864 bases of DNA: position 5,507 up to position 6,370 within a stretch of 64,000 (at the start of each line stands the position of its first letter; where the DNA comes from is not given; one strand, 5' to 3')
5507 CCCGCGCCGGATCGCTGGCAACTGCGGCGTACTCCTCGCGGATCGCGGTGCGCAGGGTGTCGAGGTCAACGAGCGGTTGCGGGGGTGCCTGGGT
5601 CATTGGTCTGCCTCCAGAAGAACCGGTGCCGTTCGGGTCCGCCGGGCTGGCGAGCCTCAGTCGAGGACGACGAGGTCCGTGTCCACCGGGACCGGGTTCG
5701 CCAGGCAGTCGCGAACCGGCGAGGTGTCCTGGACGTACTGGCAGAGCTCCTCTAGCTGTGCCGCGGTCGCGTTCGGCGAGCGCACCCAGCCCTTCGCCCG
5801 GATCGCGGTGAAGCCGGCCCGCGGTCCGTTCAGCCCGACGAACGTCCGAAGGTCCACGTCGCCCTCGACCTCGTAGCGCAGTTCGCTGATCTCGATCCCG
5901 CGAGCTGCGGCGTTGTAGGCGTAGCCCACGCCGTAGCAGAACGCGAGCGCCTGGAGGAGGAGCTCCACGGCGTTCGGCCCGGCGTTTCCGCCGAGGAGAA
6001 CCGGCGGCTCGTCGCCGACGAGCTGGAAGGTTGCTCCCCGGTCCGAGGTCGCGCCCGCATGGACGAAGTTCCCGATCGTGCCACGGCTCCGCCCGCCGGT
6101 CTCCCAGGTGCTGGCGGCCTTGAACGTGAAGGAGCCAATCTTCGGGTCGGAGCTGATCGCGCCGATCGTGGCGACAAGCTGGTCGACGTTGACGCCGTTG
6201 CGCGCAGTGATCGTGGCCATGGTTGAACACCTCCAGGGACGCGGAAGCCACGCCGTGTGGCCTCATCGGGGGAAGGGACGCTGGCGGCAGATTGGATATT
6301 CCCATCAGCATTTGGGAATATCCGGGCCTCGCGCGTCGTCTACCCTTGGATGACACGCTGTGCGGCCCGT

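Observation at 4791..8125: Self-contained ECF/ZAS module driving OsmC plus two atypical ArsM-like methyltransferases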

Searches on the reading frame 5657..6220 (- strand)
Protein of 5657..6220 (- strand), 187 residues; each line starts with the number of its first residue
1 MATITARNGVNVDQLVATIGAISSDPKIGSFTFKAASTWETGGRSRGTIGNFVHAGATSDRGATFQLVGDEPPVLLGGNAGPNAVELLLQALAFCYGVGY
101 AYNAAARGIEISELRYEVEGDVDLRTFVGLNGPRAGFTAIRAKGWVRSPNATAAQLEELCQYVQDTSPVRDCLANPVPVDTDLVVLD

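Call 5: search_protein_families(library=pfam, proteins=[window:5657-6220:-], max_evalue=0.01)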
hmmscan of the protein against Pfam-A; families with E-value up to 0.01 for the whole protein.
window:5657-6220:- (187 aa): 1 family
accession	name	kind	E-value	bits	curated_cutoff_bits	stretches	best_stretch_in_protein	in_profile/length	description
PF02566.24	OsmC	-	6.3e-18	65.5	27.5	1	77-181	1-99/100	OsmC-like protein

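Call 6: search_protein_families(library=ncbifam, proteins=[window:5657-6220:-], max_evalue=0.01)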
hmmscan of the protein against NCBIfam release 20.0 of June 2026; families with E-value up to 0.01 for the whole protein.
window:5657-6220:- (187 aa): 2 families
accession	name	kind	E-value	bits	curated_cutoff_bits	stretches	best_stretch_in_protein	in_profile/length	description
NF041052.1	OsmC_like_Se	domain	1.7e-12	47.5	95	1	60-184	21-141/144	OsmC-related (seleno)protein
TIGR03563.1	perox_SACOL1771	subfamily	0.0015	18.5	166.15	1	73-125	32-84/138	SACOL1771 family peroxiredoxin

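Call 9: find_homologous_proteins(query=window:5657-6220:-, max_evalue=0.00001)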
Query window:5657-6220:- (187 aa): 2531 proteins with E <= 0.00001 among 2742 candidates; the best 120 are listed.
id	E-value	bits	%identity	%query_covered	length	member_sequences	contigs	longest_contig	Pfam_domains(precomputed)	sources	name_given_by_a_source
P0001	4.8e-113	393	95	100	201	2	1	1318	PF02566.25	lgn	-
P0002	6.7e-112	389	94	100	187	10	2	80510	PF02566.25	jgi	jgi:uncharacterized OsmC-like protein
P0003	6.7e-110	383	93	100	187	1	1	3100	PF02566.25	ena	-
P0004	2.6e-109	381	91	100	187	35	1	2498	PF02566.25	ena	-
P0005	4.2e-107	374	90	100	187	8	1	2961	PF02566.25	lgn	-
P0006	1.0e-106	372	89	100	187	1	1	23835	PF02566.25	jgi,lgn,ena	-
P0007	1.1e-106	372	89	99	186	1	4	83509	PF02566.25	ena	-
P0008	5.7e-106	370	89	99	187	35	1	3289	PF02566.25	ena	-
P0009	5.7e-105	367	89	99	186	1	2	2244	PF02566.25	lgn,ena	-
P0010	1.6e-104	365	88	99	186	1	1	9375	PF02566.25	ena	-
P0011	3.6e-104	364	87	100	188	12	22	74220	PF02566.25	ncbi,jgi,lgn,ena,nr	ncbi:MAG: redox protein, regulator of disulfide bond formation [Chloroflexi bacterium CSP1-4]|nr:MAG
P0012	8.2e-104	363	87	99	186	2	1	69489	PF02566.25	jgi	-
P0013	1.3e-103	362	87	99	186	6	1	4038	PF02566.25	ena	-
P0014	1.6e-103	362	88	99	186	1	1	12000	PF02566.25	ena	-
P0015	2.3e-103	361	88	99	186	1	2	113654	PF02566.25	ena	-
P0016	3.8e-103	361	86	100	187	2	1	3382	PF02566.25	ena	-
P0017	6.5e-103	360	87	100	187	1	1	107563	PF02566.25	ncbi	-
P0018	3.7e-102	358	86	100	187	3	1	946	PF02566.25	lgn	-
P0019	3.8e-102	358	87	100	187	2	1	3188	PF02566.25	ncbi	-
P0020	2.3e-98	345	83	99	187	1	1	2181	PF02566.25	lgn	-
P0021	4.6e-97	341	82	99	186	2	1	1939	PF02566.25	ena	-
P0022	3.0e-96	338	80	100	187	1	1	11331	PF02566.25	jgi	-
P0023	4.4e-96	338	82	100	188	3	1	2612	PF02566.25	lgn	-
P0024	7.6e-94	330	77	100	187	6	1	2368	PF02566.25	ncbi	-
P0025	1.9e-93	329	80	100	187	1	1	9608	PF02566.25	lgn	-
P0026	2.6e-93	329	79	100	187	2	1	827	PF02566.25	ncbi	-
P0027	4.0e-93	328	78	100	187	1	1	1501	PF02566.25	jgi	-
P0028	4.5e-93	328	78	100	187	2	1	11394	PF02566.25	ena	-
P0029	6.6e-93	327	76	100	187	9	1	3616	PF02566.25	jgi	jgi:uncharacterized OsmC-like protein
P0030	8.3e-93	327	78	100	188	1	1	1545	PF02566.25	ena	-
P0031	8.4e-93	327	78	100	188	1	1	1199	PF02566.25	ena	-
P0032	1.5e-92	326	77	100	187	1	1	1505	PF02566.25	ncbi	-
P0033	1.7e-92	326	78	100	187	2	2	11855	PF02566.25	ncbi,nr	ncbi:MAG: OsmC family protein [Chloroflexota bacterium]|nr:OsmC family protein [Chloroflexota bacter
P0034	2.6e-92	325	80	99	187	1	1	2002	PF02566.25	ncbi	-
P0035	6.8e-92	324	76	100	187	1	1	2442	PF02566.25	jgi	jgi:uncharacterized OsmC-like protein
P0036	9.2e-92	324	76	100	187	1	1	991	PF02566.25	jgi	jgi:uncharacterized OsmC-like protein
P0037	1.2e-91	323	78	99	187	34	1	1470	PF02566.25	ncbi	-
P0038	2.9e-91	322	79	100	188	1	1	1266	PF02566.25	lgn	-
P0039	3.2e-91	322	76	100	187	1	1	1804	PF02566.25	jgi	jgi:uncharacterized OsmC-like protein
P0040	3.4e-91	322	77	100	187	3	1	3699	PF02566.25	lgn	-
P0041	3.7e-91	322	78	100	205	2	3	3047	PF02566.25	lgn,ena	-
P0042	4.5e-91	321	79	100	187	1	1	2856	PF02566.25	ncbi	-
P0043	4.7e-91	321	78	100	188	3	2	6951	PF02566.25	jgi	jgi:uncharacterized OsmC-like protein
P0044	5.2e-91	321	76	99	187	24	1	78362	PF02566.25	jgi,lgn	-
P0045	6.5e-91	321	76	100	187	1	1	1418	PF02566.25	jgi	jgi:uncharacterized OsmC-like protein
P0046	6.9e-91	321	76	100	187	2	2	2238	PF02566.25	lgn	-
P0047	6.9e-91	321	80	99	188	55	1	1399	PF02566.25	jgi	jgi:uncharacterized OsmC-like protein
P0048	8.2e-91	321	78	100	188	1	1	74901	PF02566.25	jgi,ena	-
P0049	1.2e-90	320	78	100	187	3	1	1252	PF02566.25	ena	-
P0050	1.6e-90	320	78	100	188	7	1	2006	PF02566.25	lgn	-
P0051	1.6e-90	320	76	100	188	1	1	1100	PF02566.25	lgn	-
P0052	1.7e-90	320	76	99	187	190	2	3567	PF02566.25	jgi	jgi:uncharacterized OsmC-like protein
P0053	2.1e-90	319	76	100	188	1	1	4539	PF02566.25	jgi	jgi:uncharacterized OsmC-like protein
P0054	2.3e-90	319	75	100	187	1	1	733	PF02566.25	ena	-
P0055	2.5e-90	319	78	100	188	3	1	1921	PF02566.25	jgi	-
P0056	2.6e-90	319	78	100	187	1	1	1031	PF02566.25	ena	-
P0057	3.0e-90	319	75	100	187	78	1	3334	PF02566.25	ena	-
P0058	3.0e-90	319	76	100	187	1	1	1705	PF02566.25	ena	-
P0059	3.3e-90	319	78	100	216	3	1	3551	PF02566.25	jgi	jgi:uncharacterized OsmC-like protein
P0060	3.8e-90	318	75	100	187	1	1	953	PF02566.25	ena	-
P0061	4.3e-90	318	76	100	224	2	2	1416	PF02566.25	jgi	jgi:uncharacterized OsmC-like protein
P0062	4.6e-90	318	75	100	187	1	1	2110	PF02566.25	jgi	jgi:uncharacterized OsmC-like protein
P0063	5.0e-90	318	78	100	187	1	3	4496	PF02566.25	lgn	-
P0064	5.0e-90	318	77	100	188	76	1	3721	PF02566.25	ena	-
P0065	5.1e-90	318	78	100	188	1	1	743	PF02566.25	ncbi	-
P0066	5.7e-90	318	78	100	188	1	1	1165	PF02566.25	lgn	-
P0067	5.8e-90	318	77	100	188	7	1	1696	PF02566.25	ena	-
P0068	5.9e-90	318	75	100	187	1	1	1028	PF02566.25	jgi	jgi:uncharacterized OsmC-like protein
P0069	6.2e-90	318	75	100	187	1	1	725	PF02566.25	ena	-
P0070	7.0e-90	318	77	100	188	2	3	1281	PF02566.25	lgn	-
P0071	8.3e-90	317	75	100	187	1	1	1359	PF02566.25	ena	-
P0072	8.6e-90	317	76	100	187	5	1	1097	PF02566.25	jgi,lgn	jgi:uncharacterized OsmC-like protein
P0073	8.8e-90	317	75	100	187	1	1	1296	PF02566.25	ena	-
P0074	9.4e-90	317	75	100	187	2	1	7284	PF02566.25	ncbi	-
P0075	9.5e-90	317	77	100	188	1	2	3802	PF02566.25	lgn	-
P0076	1.0e-89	317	77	100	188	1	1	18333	PF02566.25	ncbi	-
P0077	1.0e-89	317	78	100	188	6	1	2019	PF02566.25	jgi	-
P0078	1.1e-89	317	75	100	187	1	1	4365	PF02566.25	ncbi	-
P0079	1.2e-89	317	75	100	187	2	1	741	PF02566.25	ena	-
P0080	1.4e-89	317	78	100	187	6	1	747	PF02566.25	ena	-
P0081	1.4e-89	317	77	100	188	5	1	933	PF02566.25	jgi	jgi:uncharacterized OsmC-like protein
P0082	1.5e-89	316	76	100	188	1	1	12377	PF02566.25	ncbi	-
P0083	1.5e-89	316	75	100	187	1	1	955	PF02566.25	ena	-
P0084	1.5e-89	316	75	100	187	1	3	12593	PF02566.25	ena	-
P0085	1.6e-89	316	76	100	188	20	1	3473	PF02566.25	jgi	jgi:uncharacterized OsmC-like protein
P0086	1.7e-89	316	78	100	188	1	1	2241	PF02566.25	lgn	-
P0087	1.8e-89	316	76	99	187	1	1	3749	PF02566.25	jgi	-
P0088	1.9e-89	316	77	100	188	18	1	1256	PF02566.25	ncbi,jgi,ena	-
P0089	2.0e-89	316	76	100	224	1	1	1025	PF02566.25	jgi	jgi:uncharacterized OsmC-like protein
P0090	2.0e-89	316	77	99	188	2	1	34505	PF02566.25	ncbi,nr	ncbi:MAG TPA: OsmC family protein [candidate division Zixibacteria bacterium]|nr:OsmC family protein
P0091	2.0e-89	316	76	100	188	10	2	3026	PF02566.25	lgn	-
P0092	2.1e-89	316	75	100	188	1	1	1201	PF02566.25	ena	-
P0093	2.2e-89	316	75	100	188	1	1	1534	PF02566.25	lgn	-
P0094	2.4e-89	316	76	100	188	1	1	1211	PF02566.25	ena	-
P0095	2.7e-89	316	75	100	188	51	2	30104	PF02566.25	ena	-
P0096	3.1e-89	315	76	99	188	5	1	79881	PF02566.25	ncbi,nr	ncbi:MAG TPA: OsmC family protein [Candidatus Limnocylindrales bacterium]|nr:OsmC family protein [Ca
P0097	3.5e-89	315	76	100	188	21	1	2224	PF02566.25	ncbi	-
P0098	4.6e-89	315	75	100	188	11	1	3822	PF02566.25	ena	-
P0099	5.7e-89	315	76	100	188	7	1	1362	PF02566.25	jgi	jgi:uncharacterized OsmC-like protein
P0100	5.8e-89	315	74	100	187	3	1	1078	PF02566.25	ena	-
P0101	7.1e-89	314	75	100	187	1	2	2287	PF02566.25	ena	-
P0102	7.4e-89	314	77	99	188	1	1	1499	PF02566.25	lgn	-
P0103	1.1e-88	314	74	100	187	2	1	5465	PF02566.25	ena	-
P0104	1.2e-88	314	75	100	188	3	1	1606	PF02566.25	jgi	jgi:uncharacterized OsmC-like protein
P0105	1.3e-88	313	75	99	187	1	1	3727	PF02566.25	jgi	jgi:uncharacterized OsmC-like protein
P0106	1.3e-88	313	75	100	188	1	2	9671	PF02566.25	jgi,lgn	jgi:uncharacterized OsmC-like protein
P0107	1.4e-88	313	76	100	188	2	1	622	PF02566.25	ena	-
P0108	1.5e-88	313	74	99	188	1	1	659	PF02566.25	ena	-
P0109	1.8e-88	313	76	100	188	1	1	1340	PF02566.25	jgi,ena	-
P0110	1.9e-88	313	77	100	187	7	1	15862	PF02566.25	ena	-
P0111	1.9e-88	313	75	100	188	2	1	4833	PF02566.25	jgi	jgi:uncharacterized OsmC-like protein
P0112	2.0e-88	313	76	99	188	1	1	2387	PF02566.25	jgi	jgi:uncharacterized OsmC-like protein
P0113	2.1e-88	313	74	100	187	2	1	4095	PF02566.25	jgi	jgi:uncharacterized OsmC-like protein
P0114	2.2e-88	313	74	99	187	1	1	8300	PF02566.25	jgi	-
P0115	2.3e-88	313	76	99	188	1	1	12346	PF02566.25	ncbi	-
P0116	2.9e-88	312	75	100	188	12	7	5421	PF02566.25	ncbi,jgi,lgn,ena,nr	ncbi:MAG TPA: OsmC family protein [Verrucomicrobiae bacterium]|nr:OsmC family protein [Verrucomicrob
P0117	3.2e-88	312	75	100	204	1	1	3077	PF02566.25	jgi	jgi:uncharacterized OsmC-like protein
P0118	3.3e-88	312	75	100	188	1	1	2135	PF02566.25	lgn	-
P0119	3.3e-88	312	74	100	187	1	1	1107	PF02566.25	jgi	jgi:uncharacterized OsmC-like protein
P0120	3.3e-88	312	76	100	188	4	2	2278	PF02566.25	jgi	jgi:uncharacterized OsmC-like protein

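Call 10: find_encoding_contigs(protein=P0011, flank=6000, max_places=4)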
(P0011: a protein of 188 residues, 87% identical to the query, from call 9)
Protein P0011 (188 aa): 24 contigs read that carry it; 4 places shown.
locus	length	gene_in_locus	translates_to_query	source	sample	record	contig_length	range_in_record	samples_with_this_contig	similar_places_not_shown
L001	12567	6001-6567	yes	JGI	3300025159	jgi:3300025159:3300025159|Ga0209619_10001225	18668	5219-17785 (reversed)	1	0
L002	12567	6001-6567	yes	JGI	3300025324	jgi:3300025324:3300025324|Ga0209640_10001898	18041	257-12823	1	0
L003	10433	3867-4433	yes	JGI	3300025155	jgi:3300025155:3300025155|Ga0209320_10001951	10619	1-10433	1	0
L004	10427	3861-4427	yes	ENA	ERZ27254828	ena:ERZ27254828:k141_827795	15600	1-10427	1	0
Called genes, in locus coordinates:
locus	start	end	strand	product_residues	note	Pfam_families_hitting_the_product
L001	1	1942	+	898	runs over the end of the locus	PF00690:Cation_ATPase_N, PF00122:E1-E2_ATPase, PF00702:Hydrolase, PF13246:Cation_ATPase, PF00689:Cation_ATPase_C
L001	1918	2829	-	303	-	PF01875:Memo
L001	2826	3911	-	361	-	PF04055:Radical_SAM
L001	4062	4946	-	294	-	PF01135:PCMT, PF01209:Ubie_methyltran, PF13489:Methyltransf_23, PF13847:Methyltransf_31, PF08241:Methyltransf_11, PF08242:Methyltransf_12, PF13649:Methyltransf_25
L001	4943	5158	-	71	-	-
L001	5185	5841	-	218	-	PF04542:Sigma70_r2, PF08281:Sigma70_r4_2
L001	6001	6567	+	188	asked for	PF02566:OsmC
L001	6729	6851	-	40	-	-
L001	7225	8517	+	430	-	PF01381:HTH_3 (faint), PF14559:TPR_19 (faint), PF07719:TPR_2 (faint), PF13181:TPR_8 (faint), PF13424:TPR_12 (weak), PF17874:TPR_MalT, PF13424:TPR_12 (weak)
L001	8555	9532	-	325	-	PF00126:HTH_1, PF03466:LysR_substrate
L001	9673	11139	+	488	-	PF02788:RuBisCO_large_N, PF00016:RuBisCO_large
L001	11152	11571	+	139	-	PF00101:RuBisCO_small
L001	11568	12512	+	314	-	PF07728:AAA_5 (weak), PF13401:AAA_22 (faint), PF00004:AAA, PF17866:AAA_lid_6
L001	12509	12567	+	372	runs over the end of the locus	PF00316:FBPase, PF18913:FBPase_C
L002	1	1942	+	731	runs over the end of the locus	?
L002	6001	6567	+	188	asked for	PF02566:OsmC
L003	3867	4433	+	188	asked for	PF02566:OsmC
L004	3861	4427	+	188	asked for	PF02566:OsmC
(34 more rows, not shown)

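Call 11: find_encoding_contigs(protein=P0090, flank=6000, max_places=3)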
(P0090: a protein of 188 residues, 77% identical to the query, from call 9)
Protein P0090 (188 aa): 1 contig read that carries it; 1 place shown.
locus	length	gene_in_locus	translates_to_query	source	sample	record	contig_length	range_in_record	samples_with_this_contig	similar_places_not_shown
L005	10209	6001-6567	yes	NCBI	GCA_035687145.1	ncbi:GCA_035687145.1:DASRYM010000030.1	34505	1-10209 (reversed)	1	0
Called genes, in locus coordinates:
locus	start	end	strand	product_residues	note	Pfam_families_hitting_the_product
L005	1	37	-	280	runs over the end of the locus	PF00581:Rhodanese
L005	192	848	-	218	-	PF13408:Zn_ribbon_recom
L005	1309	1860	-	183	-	PF00196:GerE, PF08281:Sigma70_r4_2 (faint)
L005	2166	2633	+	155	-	-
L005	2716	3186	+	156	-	PF12728:HTH_17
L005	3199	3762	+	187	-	PF13470:PIN_3, PF26343:VapC50_C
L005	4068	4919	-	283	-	PF01135:PCMT, PF13489:Methyltransf_23, PF01209:Ubie_methyltran, PF13847:Methyltransf_31, PF08241:Methyltransf_11, PF08242:Methyltransf_12, PF13649:Methyltransf_25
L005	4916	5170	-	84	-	PF13490:zf-HC2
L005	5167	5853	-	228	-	PF04542:Sigma70_r2, PF08281:Sigma70_r4_2 (weak)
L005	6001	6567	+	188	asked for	PF02566:OsmC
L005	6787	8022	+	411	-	PF07690:MFS_1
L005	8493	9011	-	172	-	PF12802:MarR_2, PF01047:MarR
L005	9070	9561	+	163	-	PF14525:AraC_binding_2 (weak), PF12852:Cupin_6 (weak), PF02311:AraC_binding, PF07883:Cupin_2, PF05899:Cupin_3 (weak)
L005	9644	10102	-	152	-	PF00376:MerR, PF13411:MerR_1, PF09278:MerR-DNA-bind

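Call 13: find_related_loci(query=A1, collection=genome_contigs, flank=6000)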
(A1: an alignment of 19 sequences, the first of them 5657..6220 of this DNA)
Query A1 (187 aa) in genome_contigs; peptide patterns used: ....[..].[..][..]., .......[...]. (x = any residue, [..] = any of these).
357 stretches matched a pattern; 245 encode a relative of the query (tblastn E <= 1e-3); the best 80 are kept; 80 distinct loci.
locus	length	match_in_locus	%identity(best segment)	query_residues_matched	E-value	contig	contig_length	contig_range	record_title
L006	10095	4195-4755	96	1-187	1e-118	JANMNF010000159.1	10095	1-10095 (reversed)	MAG: Chloroflexota bacterium isolate OTE_58_metabat_368 OTE_58_k141_3742662, whole genome shotgun sequence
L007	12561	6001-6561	91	1-187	6e-114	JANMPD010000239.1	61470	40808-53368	MAG: Chloroflexota bacterium isolate OTE_51_metabat_66 OTE_51_k141_2773435, whole genome shotgun sequence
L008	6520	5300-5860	89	1-187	2e-111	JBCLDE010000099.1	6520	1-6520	Candidatus Limnocylindrales bacterium isolate SLM_LV1_BS-K20 Node_99_length_6520_cov_83.742583, whole genome shotgun seq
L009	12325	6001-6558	88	1-186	2e-110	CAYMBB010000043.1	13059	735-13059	MAG TPA_asm: uncultured Anaerolineaceae bacterium isolate SRP093762_co1_178 genome assembly, contig: NODE_2793_length_13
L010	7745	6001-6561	87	1-187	3e-109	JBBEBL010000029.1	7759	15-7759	MAG: Chloroflexota bacterium isolate LejiaF_70_36 Lejia_F_12399_length_7759_cov_23, whole genome shotgun sequence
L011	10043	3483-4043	87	1-187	4e-109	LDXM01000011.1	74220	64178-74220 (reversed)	MAG: Chloroflexi bacterium CSP1-4 XU10_C0011, whole genome shotgun sequence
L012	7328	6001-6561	85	1-187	2e-107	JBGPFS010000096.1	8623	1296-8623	MAG: Candidatus Limnocylindria bacterium isolate OBJ_0618_7090110_61 k141_11970241_length_8623_cov_14.9027, whole genome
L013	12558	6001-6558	85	1-186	1e-106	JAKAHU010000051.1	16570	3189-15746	MAG: Chloroflexi bacterium isolate WY3.bin12 NODE_5930_length_16570_cov_1.830931, whole genome shotgun sequence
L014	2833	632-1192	78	1-187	6e-102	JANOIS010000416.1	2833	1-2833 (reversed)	MAG: Chloroflexota bacterium isolate SOY_63_metabat_166 SOY_63_k141_3976658, whole genome shotgun sequence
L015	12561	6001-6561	76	1-187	5e-99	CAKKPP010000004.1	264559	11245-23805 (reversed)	Chloroflexi bacterium isolate Hainich-H41-bin260-1 genome assembly, contig: H41-bin260_1_Hain_H41_02um_R3_11_length_2645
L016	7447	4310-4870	78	1-187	8e-99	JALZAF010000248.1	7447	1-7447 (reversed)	MAG: Chloroflexota bacterium isolate KAP bin84 SD1490-92_k127_2397946, whole genome shotgun sequence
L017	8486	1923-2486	78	1-187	4e-98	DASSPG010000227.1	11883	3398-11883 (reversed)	MAG TPA_asm: Candidatus Limnocylindrales bacterium isolate SMAG_U1272 k141_1077401, whole genome shotgun sequence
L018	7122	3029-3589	76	1-187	2e-98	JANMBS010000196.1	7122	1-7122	MAG: Thermomicrobiales bacterium isolate OTE_1_metabat_29 OTE_1_k141_609325, whole genome shotgun sequence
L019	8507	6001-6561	76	1-187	1e-97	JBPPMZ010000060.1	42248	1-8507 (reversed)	MAG: Candidatus Limnocylindrales bacterium isolate BIOS2019_out_023 k131_1788032, whole genome shotgun sequence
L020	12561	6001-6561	78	1-187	2e-97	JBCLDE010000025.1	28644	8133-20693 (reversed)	Candidatus Limnocylindrales bacterium isolate SLM_LV1_BS-K20 Node_25_length_28644_cov_55.975442, whole genome shotgun se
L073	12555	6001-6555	68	3-186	2e-79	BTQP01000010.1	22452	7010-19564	MAG: Acidimicrobiia bacterium BMS9Abin17 DNA, NODE_605_length_22452, whole genome shotgun sequence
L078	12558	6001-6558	67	2-186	1e-78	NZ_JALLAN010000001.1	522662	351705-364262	Arthrobacter rhizosphaerae strain CCNWLXL 1-35 NODE_1, whole genome shotgun sequence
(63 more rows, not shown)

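Call 25: search_solved_structures(query=window:5657-6220:-, max_evalue=0.01, show_alignments=2)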
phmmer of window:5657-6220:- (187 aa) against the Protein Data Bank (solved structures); distinct sequences matched with E-value up to 0.01: 1.
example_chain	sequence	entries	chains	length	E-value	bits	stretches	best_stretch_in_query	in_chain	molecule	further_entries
2opl_A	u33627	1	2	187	5.3e-34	120.7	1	2-180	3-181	Hypothetical protein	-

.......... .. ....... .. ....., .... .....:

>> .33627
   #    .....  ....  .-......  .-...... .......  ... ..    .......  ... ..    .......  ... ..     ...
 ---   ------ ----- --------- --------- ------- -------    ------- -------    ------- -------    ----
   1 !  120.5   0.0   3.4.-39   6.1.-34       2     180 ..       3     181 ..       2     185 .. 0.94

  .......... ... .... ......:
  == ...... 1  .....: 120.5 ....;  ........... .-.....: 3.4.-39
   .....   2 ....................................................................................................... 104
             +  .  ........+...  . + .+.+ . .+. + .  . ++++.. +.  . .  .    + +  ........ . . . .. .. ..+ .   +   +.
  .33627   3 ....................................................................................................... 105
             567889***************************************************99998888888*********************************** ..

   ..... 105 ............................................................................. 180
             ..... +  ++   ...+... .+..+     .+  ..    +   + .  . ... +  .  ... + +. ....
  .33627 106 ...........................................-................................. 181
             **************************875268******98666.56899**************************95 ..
